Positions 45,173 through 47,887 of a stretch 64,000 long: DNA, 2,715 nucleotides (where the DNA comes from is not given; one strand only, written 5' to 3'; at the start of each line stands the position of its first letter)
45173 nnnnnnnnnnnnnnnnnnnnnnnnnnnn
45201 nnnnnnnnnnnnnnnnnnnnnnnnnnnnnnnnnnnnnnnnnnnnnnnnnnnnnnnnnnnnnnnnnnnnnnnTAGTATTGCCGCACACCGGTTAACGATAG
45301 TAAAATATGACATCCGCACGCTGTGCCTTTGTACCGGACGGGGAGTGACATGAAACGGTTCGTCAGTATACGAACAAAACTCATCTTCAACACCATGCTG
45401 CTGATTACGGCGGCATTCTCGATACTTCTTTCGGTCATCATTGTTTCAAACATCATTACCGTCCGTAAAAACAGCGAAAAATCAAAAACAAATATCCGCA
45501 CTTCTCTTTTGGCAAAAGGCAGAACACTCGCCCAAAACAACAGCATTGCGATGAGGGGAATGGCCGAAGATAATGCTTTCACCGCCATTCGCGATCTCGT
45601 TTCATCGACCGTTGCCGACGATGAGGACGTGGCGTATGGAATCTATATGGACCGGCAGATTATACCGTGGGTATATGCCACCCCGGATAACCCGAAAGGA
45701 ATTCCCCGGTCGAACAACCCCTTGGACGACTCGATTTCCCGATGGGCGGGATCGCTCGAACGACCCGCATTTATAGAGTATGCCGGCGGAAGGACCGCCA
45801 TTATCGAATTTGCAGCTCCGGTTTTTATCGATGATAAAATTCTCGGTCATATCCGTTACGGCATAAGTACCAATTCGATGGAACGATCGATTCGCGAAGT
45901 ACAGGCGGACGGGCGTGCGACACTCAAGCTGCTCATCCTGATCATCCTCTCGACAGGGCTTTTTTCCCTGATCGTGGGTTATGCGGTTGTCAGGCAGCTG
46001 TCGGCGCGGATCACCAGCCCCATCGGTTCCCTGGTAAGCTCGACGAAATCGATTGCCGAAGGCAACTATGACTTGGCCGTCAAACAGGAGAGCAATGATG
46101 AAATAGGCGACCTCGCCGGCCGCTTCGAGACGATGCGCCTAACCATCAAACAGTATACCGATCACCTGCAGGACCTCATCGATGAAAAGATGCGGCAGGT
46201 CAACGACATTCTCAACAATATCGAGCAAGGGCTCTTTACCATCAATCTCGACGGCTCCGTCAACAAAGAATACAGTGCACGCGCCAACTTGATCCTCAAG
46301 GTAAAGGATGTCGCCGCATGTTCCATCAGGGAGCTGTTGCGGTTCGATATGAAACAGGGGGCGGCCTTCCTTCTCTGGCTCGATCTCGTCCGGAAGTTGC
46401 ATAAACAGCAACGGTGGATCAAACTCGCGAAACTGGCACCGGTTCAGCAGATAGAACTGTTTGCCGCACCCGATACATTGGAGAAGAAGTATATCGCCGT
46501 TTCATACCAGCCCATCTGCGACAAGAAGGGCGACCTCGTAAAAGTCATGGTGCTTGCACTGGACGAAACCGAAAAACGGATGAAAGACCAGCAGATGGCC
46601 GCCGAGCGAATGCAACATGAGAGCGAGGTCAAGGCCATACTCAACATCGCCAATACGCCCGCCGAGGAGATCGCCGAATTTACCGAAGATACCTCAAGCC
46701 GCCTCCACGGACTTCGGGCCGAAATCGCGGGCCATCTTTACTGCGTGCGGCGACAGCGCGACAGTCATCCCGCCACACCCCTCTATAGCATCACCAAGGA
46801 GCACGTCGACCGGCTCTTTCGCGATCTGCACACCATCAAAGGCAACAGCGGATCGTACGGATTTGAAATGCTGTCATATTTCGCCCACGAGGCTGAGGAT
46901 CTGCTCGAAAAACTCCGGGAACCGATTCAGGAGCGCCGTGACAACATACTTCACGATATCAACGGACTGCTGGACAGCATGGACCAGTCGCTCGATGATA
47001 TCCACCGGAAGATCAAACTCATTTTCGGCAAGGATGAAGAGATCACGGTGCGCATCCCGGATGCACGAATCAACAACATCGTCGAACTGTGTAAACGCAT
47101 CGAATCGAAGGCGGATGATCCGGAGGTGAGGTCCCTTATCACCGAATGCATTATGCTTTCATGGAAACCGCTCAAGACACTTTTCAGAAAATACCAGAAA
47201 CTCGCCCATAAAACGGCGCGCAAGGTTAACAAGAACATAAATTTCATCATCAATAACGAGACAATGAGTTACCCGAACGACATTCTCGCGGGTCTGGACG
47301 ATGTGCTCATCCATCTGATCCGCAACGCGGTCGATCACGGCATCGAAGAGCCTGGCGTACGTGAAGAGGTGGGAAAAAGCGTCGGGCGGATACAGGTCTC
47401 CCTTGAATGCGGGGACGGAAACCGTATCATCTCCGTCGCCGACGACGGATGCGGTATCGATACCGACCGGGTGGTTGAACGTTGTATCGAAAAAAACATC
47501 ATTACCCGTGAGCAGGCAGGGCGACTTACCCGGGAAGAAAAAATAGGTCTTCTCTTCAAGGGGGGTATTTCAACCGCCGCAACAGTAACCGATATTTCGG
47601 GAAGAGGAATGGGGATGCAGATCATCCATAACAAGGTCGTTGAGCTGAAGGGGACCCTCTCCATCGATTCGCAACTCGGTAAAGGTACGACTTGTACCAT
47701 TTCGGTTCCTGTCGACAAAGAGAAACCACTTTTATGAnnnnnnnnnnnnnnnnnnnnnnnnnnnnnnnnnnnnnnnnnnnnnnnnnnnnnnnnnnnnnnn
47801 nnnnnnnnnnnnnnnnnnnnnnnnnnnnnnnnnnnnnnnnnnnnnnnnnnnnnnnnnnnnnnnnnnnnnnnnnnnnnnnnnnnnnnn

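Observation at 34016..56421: Mirror-image TonB-receptor / binding-protein / CheA-CheY-CheX-HDOD signalling supercluster with no MCP, CheW, CheB or CheR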

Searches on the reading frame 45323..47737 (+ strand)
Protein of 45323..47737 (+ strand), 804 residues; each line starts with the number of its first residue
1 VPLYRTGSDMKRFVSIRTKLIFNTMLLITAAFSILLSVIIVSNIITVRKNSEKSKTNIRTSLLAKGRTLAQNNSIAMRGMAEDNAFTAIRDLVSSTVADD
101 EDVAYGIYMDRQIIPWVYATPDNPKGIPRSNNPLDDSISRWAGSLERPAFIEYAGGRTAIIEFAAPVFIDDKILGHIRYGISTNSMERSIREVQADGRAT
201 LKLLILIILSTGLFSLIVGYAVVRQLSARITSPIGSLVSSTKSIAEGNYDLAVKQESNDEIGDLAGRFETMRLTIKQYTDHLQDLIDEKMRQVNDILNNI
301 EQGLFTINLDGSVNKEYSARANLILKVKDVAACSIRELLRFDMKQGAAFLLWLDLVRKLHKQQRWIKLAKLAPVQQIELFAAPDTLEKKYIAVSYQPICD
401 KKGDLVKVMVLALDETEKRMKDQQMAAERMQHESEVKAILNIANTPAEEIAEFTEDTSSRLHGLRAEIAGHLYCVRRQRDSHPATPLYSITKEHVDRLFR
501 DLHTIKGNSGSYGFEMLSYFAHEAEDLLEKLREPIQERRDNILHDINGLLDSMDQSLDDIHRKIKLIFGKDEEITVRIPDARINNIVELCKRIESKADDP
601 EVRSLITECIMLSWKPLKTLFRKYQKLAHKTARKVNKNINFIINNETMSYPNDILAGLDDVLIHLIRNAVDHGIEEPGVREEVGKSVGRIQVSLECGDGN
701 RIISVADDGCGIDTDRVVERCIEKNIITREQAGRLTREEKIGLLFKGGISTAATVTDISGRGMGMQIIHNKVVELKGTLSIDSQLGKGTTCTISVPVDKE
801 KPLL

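Call 3: search_protein_families(library=pfam, proteins=[window:45323-47737:+], max_evalue=0.01)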
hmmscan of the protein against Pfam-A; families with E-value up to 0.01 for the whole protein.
window:45323-47737:+ (804 aa): 6 families
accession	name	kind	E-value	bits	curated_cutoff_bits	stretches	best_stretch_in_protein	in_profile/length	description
PF02518.31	HATPase_c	-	1.1e-15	58.5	26.4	1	661-798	5-110/111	Histidine kinase-, DNA gyrase B-, and HSP90-like ATPase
PF00672.30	HAMP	-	4.1e-10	40.3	25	1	227-276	3-52/53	HAMP domain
PF01627.28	Hpt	-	1.8e-09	38.1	24.6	1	452-548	5-76/84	Hpt domain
PF22638.1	FlgK_D1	-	0.002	18.2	28.6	1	227-302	12-87/233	Flagellar hook-associated protein FlgK helical domain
PF17203.10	sCache_3_2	-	0.0072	16.8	28.4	0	153-194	97-139/140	Single cache domain 3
PF04513.17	Baculo_PEP_C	-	0.0098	16.4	38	0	254-302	51-99/140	Baculovirus polyhedron envelope protein, PEP, C terminus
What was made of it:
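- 45350..47737 (+): Membrane sensor kinase (795 aa). Layout: TM, single-Cache periplasmic domain, TM, HAMP, a PAS-like region, CheA-type Hpt (P1), CheA-type catalytic domain (P4). No P2 and no P5. HAMP, Hpt and HATPase_c (call 3).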

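Call 10: search_protein_families(library=ncbifam, proteins=[window:45323-47737:+], max_evalue=1)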
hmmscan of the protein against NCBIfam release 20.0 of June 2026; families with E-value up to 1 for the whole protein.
window:45323-47737:+ (804 aa): 53 families (the best 25 are shown)
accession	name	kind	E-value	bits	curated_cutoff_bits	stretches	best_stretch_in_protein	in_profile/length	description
NF041336.1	CheA_Halo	equivalog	3.5e-58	197.8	950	2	613-797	352-537/666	chemotaxis protein CheA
NF007835.0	PRK10547.1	equivalog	4.7e-39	134.5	793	2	610-797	338-523/670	chemotaxis protein CheA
NF033092.0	HK_WalK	equivalog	1.1e-18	67.2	725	2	13-345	2-313/594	cell wall metabolism sensor histidine kinase WalK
NF046044.1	PnpS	equivalog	1e-12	47.8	400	3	234-322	2-86/390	two-component system histidine kinase PnpS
NF008184.0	PRK10935.1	equivalog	1.2e-12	47.2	553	2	193-298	139-245/565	nitrate/nitrite two-component system sensor histidine kinase NarQ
NF038263.1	prot_phos_SiaA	equivalog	2e-12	46.5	700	1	200-300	308-404/658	biofilm regulation protein phosphatase SiaA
NF008298.1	PRK11086.1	subfamily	6.9e-12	44.6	520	3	736-800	469-528/529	DcuS/MalK family sensor histidine kinase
NF008468.0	PRK11360.1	equivalog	2.7e-10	39.3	646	2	149-429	150-392/616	two-component system sensor histidine kinase AtoS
NF053592.1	HK_near_YfiR_like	equivalog_domain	4.2e-10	39.6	194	1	202-275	147-221/223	sensor histidine kinase, YfiR-like protein-associated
NF012163.2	BaeS_SmeS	equivalog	2.1e-08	33.5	500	1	202-285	164-243/457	sensor histidine kinase efflux regulator BaeS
NF011874.0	PRK15347.1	equivalog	2.5e-08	32.5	852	2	755-802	572-619/921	two component system sensor kinase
NF045911.1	TCSHisKinNblS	equivalog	1.1e-07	30.7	1000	1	29-311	20-286/621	two-component system sensor histidine kinase NblS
TIGR02956.1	TMAO_torS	equivalog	1.5e-07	29.9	676.5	2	195-295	320-423/967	TMAO reductase system sensor histidine kinase/response regulator TorS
NF041210.1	his_kin_PieS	equivalog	3.5e-07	29.6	850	2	210-307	171-268/474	two component system sensor histidine kinase PieS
NF040691.1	MtrAB_MtrB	equivalog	3.5e-07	29.6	450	1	197-313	179-295/507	MtrAB system histidine kinase MtrB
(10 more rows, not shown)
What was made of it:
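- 45350..47737 (+): CheA_Halo 3.5e-58 (call 10).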

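Call 12: find_homologous_proteins(query=window:45350-47734:+, max_evalue=1e-10)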
Query seq(795 aa) (795 aa): 186 proteins with E <= 1e-10 among 8000 candidates; the best 120 are listed.
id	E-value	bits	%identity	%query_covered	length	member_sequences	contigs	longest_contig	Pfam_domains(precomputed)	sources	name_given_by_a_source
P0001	0.0e+0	1758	100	100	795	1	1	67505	PF00672.31,PF02518.32,PF01627.29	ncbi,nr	ncbi:MAG: HAMP domain-containing protein [Chitinispirillaceae bacterium]|nr:HAMP domain-containing p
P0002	0.0e+0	1458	81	100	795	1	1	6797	PF00672.31,PF02518.32,PF01627.29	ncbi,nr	ncbi:MAG: HAMP domain-containing protein [Chitinispirillaceae bacterium]|nr:HAMP domain-containing p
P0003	0.0e+0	1169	66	99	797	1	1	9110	PF00672.31,PF02518.32,PF01627.29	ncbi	-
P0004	0.0e+0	1167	67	99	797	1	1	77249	PF00672.31,PF02518.32,PF01627.29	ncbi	-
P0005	0.0e+0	1160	66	99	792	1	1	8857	PF00672.31,PF02518.32,PF01627.29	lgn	-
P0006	0.0e+0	1134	66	99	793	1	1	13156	PF00672.31,PF02518.32,PF01627.29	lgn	-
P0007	0.0e+0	1134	66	99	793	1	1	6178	PF00672.31,PF02518.32,PF01627.29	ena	-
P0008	0.0e+0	1133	65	99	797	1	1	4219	PF00672.31,PF02518.32,PF01627.29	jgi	jgi:HPt (histidine-containing phosphotransfer) domain-containing protein/HAMP domain-containing prot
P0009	0.0e+0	1122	65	99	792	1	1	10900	PF00672.31,PF02518.32,PF01627.29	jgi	jgi:signal transduction histidine kinase/HAMP domain-containing protein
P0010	0.0e+0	1080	63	99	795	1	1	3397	PF00672.31,PF02518.32,PF01627.29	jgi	jgi:signal transduction histidine kinase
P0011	0.0e+0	1079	62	99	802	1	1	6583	PF00672.31,PF02518.32,PF01627.29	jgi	jgi:signal transduction histidine kinase/HAMP domain-containing protein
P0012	0.0e+0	1044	61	99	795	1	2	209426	PF00672.31,PF02518.32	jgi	-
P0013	0.0e+0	1043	60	99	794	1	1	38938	PF00672.31,PF02518.32,PF01627.29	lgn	-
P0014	3.8e-297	1006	59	99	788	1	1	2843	PF00672.31,PF02518.32,PF01627.29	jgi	jgi:signal transduction histidine kinase/HAMP domain-containing protein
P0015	9.5e-293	991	58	99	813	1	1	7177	PF00672.31,PF02518.32,PF01627.29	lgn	-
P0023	9.0e-281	952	55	99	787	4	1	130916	PF00672.31,PF02518.32,PF01627.29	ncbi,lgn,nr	ncbi:MAG: HAMP domain-containing protein [Chitinispirillaceae bacterium]|nr:HAMP domain-containing p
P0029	1.1e-276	938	54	99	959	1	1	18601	PF00672.31,PF02518.32,PF01627.29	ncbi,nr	ncbi:ATP-binding protein [Desulfococcaceae bacterium HSG8]|nr:ATP-binding protein [Desulfococcaceae 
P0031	1.2e-273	928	57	95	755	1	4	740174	PF00672.31,PF02518.32,PF01627.29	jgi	jgi:signal transduction histidine kinase/HAMP domain-containing protein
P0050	6.6e-256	870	51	99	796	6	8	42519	PF00672.31,PF02518.32,PF01627.29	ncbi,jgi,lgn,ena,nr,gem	ncbi:MAG: hypothetical protein DRR16_26220 [Candidatus Parabeggiatoa sp. nov. 3]|nr:MAG: hypothetica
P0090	2.0e-190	653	41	99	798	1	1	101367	PF00672.31,PF02518.32,PF01627.29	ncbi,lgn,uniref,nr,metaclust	ncbi:ATP-binding protein [Chitinivibrio alkaliphilus]|uniref:histidine kinase n=1 Tax=Chitinivibrio 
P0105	1.4e-156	541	37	98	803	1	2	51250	PF00672.31,PF02518.32,PF01627.29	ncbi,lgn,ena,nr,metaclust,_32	ncbi:MAG: HAMP domain-containing protein [Fibrobacter sp.]|nr:HAMP domain-containing protein [Fibrob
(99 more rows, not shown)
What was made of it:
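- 45350..47737 (+): 100% identical to a Chitinispirillaceae MAG protein (call 12).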

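Call 13: find_encoding_contigs(protein=P0001, flank=10000, max_places=2)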
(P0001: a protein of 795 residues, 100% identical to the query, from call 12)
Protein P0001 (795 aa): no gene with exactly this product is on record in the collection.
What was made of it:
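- Tried and rejected: Source contig not retrieved (call 13).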

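Call 14: find_encoding_contigs(protein=P0090, flank=10000, max_places=2)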
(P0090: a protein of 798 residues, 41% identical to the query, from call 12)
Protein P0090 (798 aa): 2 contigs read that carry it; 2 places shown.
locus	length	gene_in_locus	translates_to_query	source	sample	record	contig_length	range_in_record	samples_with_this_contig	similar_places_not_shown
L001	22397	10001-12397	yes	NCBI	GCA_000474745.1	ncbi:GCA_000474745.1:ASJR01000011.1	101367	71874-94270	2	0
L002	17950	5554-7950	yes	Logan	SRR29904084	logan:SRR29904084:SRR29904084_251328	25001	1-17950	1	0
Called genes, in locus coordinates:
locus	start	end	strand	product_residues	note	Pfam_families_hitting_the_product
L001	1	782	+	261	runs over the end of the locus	PF01182:Glucosamine_iso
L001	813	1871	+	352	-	PF04055:Radical_SAM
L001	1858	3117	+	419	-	PF03825:Nuc_H_symport, PF12832:MFS_1_like, PF07690:MFS_1, PF13347:MFS_2 (weak)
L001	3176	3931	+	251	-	PF00121:TIM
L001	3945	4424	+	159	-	PF03840:SecG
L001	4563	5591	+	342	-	PF21016:RlmN_N, PF04055:Radical_SAM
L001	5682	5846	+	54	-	-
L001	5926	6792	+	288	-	PF02569:Pantoate_ligase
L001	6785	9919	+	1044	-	PF00515:TPR_1 (faint), PF07719:TPR_2 (faint), PF12895:ANAPC3 (faint), PF13174:TPR_6 (faint), PF13181:TPR_8 (faint), PF13428:TPR_14 (faint), PF13432:TPR_16 (weak), PF13424:TPR_12 (weak), +10 more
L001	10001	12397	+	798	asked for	PF00672:HAMP, PF01627:Hpt (weak), PF02518:HATPase_c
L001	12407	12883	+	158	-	-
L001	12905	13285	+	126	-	PF00072:Response_reg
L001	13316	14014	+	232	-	-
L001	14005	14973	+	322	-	-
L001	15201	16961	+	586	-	PF02776:TPP_enzyme_N, PF00205:TPP_enzyme_M, PF02775:TPP_enzyme_C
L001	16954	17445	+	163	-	PF01842:ACT, PF22629:ACT_AHAS_ss, PF13710:ACT_5, PF10369:ALS_ss_C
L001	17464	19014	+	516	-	PF00682:HMGL-like, PF22617:HCS_D2, PF08502:LeuA_dimer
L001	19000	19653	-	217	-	PF00702:Hydrolase, PF12710:HAD, PF13419:HAD_2, PF13242:Hydrolase_like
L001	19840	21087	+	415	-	PF02812:ELFV_dehydrog_N, PF00208:ELFV_dehydrog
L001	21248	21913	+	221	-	PF09976:TPR_21, PF07719:TPR_2 (faint), PF13174:TPR_6 (faint), PF13181:TPR_8 (faint), PF00515:TPR_1 (faint), PF13428:TPR_14 (faint), PF13424:TPR_12 (weak)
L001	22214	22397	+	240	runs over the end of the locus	PF02518:HATPase_c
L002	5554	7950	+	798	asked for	PF00672:HAMP, PF01627:Hpt (weak), PF02518:HATPase_c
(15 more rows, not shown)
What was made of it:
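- L001, Chitinivibrio: kinase, 158 aa, REC, 232 aa, 322 aa (call 14).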

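Call 15: find_encoding_contigs(protein=P0050, flank=10000, max_places=2)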
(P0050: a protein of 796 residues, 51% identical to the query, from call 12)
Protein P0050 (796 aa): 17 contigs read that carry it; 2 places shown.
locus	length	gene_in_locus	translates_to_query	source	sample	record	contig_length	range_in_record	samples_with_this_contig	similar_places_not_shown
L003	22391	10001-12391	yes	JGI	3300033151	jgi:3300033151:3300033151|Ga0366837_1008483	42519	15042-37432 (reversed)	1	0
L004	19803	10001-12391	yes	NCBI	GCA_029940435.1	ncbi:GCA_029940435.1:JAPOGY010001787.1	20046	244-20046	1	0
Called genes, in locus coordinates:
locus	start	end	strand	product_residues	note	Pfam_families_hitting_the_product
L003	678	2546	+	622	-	PF00072:Response_reg, PF08448:PAS_4 (faint), PF08447:PAS_3, PF02518:HATPase_c, PF14501:HATPase_c_5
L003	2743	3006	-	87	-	-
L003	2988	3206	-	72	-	-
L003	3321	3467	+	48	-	-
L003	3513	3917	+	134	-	PF00072:Response_reg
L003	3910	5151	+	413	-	PF00072:Response_reg, PF00512:HisKA, PF13581:HATPase_c_2 (weak), PF02518:HATPase_c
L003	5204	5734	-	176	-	PF13372:Alginate_exp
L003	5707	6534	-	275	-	-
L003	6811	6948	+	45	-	-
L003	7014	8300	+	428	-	PF07228:SpoIIE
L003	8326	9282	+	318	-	-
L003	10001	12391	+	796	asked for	PF00672:HAMP, PF01627:Hpt, PF02518:HATPase_c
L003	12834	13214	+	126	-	PF00072:Response_reg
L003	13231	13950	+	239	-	-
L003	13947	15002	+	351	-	PF04392:ABC_sub_bind (weak)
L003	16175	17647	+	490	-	PF07715:Plug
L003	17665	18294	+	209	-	PF00593:TonB_dep_Rec_b-barrel, PF14905:OMP_b-brl_3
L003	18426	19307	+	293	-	PF00106:adh_short, PF01370:Epimerase (weak), PF05368:NmrA (weak), PF08659:KR, PF13561:adh_short_C2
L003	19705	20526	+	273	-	PF01209:Ubie_methyltran, PF01135:PCMT, PF13489:Methyltransf_23, PF00398:RrnaAD, PF13847:Methyltransf_31, PF08241:Methyltransf_11, PF08242:Methyltransf_12, PF13649:Methyltransf_25, +1 more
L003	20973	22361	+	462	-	PF00668:Condensation, PF16911:PapA_C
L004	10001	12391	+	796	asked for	PF00672:HAMP, PF01627:Hpt, PF02518:HATPase_c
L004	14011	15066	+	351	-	PF04392:ABC_sub_bind (weak)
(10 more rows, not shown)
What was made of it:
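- Parabeggiatoa: kinase, REC, 239 aa, PF04392(weak), TonB-dependent receptor (call 15).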

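Call 17: find_related_loci(query=A1, collection=genome_contigs, flank=10000)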
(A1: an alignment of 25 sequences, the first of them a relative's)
Query A1 (795 aa) in genome_contigs; peptide patterns used: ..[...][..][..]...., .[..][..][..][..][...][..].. (x = any residue, [..] = any of these).
600 stretches matched a pattern (row limit reached: there are more); 599 encode a relative of the query (tblastn E <= 1e-3); the best 80 are kept; 80 distinct loci.
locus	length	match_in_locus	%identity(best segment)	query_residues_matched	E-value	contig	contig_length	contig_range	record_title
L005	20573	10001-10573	39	599-788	1e-39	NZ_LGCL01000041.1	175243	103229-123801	Ornatilinea apprima strain P3M-1 contig_10, whole genome shotgun sequence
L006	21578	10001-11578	39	481-788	4e-39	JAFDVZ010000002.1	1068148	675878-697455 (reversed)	MAG: Acidobacteria bacterium isolate SZAS TMP-7 ACID-TMP-2__2__length-1068148, whole genome shotgun sequence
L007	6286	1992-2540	42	607-788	1e-38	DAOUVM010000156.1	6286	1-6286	MAG TPA_asm: Ardenticatenales bacterium isolate CSMAG_849 CSMAG_849_k141_795299_length_6286_cov_83.3496, whole genome sh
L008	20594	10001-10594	37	593-788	4e-38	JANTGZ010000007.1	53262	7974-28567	MAG: Thermodesulfobacteriota bacterium isolate bin10093 c_000000000243, whole genome shotgun sequence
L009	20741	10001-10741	32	564-788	2e-38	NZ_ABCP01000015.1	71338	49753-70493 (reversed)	Marinobacter algicola DG893 1103407001895, whole genome shotgun sequence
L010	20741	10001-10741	32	564-788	2e-37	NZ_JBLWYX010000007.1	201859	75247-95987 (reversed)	MAG: Marinobacter sp. isolate EC01-08 C01maxbin.020RE.5K@7, whole genome shotgun sequence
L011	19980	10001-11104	30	483-788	3e-37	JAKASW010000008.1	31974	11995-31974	MAG: Bacteroidetes bacterium isolate YP1.bin85 NODE_1195_length_31974_cov_1.259208, whole genome shotgun sequence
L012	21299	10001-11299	39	486-788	6e-37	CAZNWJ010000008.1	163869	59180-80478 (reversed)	MAG TPA_asm: uncultured Ignavibacteria bacterium isolate binchicken_co16_17 genome assembly, contig: NODE_120_length_163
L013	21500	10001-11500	25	259-787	9e-37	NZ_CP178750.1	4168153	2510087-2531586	Bdellovibrio sp. HCB-110 chromosome, complete genome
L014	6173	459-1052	40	593-788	4e-36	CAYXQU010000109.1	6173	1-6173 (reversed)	MAG TPA_asm: uncultured Eubacteriales bacterium isolate binchicken_co269_29 genome assembly, contig: NODE_13391_length_6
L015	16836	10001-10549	40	607-788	5e-36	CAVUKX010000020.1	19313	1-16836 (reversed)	MAG: uncultured Acidobacteriota bacterium isolate MFD01716.bin.1.181 genome assembly, contig: contig_90202, whole genome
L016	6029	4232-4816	38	593-788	6e-36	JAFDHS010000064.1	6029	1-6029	MAG: Deltaproteobacteria bacterium isolate Meg22_1214_Bin_289 Meg22_1214_Bin_289_scaffold_54097, whole genome shotgun se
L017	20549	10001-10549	40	607-788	1e-35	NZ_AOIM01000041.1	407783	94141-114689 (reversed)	Natrialba hulunbeirensis JCM 10989 contig_41, whole genome shotgun sequence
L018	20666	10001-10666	34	575-788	6e-36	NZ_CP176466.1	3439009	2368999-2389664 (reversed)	Pseudoalteromonas sp. RW-H-Ap-1 chromosome 1, complete sequence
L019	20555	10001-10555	37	605-788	2e-35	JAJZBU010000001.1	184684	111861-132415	MAG: Proteobacteria bacterium isolate JA1.bin24 NODE_47_length_184684_cov_4.930395, whole genome shotgun sequence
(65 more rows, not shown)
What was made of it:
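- Tried and rejected: Genome scan lost (call 17).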

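Call 18: find_encoding_contigs(protein=P0029, flank=10000, max_places=1)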
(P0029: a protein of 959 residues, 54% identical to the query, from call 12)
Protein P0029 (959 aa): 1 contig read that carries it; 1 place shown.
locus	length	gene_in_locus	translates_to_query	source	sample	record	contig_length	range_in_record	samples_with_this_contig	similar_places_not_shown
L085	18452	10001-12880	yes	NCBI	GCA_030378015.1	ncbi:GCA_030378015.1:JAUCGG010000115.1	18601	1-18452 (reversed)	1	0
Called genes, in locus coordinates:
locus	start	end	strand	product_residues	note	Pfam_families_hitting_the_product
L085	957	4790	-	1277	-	PF21088:MS_channel_1st, PF00924:MS_channel_2nd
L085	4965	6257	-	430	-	-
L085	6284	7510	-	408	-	PF00180:Iso_dh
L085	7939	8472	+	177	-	PF09851:SHOCT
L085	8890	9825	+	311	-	PF13690:CheX (weak)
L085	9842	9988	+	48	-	-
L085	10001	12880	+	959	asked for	PF00672:HAMP, PF01627:Hpt, PF02518:HATPase_c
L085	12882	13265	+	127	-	PF00072:Response_reg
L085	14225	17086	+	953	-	PF00675:Peptidase_M16, PF05193:Peptidase_M16_C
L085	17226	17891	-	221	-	PF01609:DDE_Tnp_1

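Call 19: find_encoding_contigs(protein=P0105, flank=10000, max_places=1)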
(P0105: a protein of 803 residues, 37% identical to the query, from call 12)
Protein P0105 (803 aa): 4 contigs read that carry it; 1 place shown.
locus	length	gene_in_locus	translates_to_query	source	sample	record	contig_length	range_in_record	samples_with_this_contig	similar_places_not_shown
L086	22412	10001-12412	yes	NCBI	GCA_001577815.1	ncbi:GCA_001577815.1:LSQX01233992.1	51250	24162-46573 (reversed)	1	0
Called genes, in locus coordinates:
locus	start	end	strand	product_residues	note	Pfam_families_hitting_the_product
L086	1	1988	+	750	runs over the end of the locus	-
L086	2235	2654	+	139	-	PF27746:Small_heat_shock_put (weak), PF00011:HSP20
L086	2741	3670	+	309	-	-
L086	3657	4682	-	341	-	PF00990:GGDEF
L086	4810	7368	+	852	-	PF07715:Plug, PF00593:TonB_dep_Rec_b-barrel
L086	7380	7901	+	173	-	-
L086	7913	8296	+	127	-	PF00072:Response_reg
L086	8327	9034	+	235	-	-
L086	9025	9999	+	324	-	-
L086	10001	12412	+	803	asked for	PF00672:HAMP, PF01627:Hpt, PF02518:HATPase_c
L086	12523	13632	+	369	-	PF01053:Cys_Met_Meta_PP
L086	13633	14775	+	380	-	PF01053:Cys_Met_Meta_PP, PF00155:Aminotran_1_2 (weak), PF01041:DegT_DnrJ_EryC1 (weak)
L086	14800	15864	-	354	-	PF02685:Glucokinase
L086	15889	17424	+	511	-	PF02878:PGM_PMM_I, PF02879:PGM_PMM_II, PF02880:PGM_PMM_III (weak)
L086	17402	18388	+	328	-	PF01263:Aldose_epim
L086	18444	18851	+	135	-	PF01934:HepT-like (weak), PF08780:NTase_sub_bind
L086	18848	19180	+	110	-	PF01909:NTP_transf_2, PF18765:Polbeta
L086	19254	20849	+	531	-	PF14516:AAA_35, PF13401:AAA_22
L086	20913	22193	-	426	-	PF01053:Cys_Met_Meta_PP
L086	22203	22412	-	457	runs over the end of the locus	PF00392:GntR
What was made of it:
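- L086, Fibrobacter: receptor, 173 aa, REC, 235 aa, 324 aa, kinase (call 19).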

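Call 20: find_encoding_contigs(protein=P0023, flank=10000, max_places=1)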
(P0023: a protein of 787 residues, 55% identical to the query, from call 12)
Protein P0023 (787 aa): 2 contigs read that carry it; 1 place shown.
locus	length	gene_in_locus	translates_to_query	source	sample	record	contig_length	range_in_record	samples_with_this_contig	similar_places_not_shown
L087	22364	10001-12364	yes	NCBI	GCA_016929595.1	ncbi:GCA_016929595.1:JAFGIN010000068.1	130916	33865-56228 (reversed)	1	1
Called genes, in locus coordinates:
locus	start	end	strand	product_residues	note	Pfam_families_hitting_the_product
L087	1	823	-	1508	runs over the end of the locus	PF00310:GATase_2, PF04898:Glu_syn_central, PF01645:Glu_synthase, PF01493:GXGXG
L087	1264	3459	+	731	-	PF12437:GSIII_N, PF00120:Gln-synt_C, PF18318:Gln-synt_C-ter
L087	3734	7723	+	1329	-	PF01364:Peptidase_C25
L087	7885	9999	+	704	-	PF01627:Hpt, PF02518:HATPase_c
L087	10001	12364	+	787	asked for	PF00672:HAMP, PF01627:Hpt (weak), PF02518:HATPase_c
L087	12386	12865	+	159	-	-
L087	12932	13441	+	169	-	-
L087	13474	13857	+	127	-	PF00072:Response_reg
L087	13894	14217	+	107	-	-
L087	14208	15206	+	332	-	-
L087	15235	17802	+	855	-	PF07715:Plug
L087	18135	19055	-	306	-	PF00350:Dynamin_N (faint), PF01926:MMR_HSR1, PF02421:FeoB_N, PF04548:AIG1, PF07650:KH_2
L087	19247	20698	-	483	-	PF00905:Transpeptidase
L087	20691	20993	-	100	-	-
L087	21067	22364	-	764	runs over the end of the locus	-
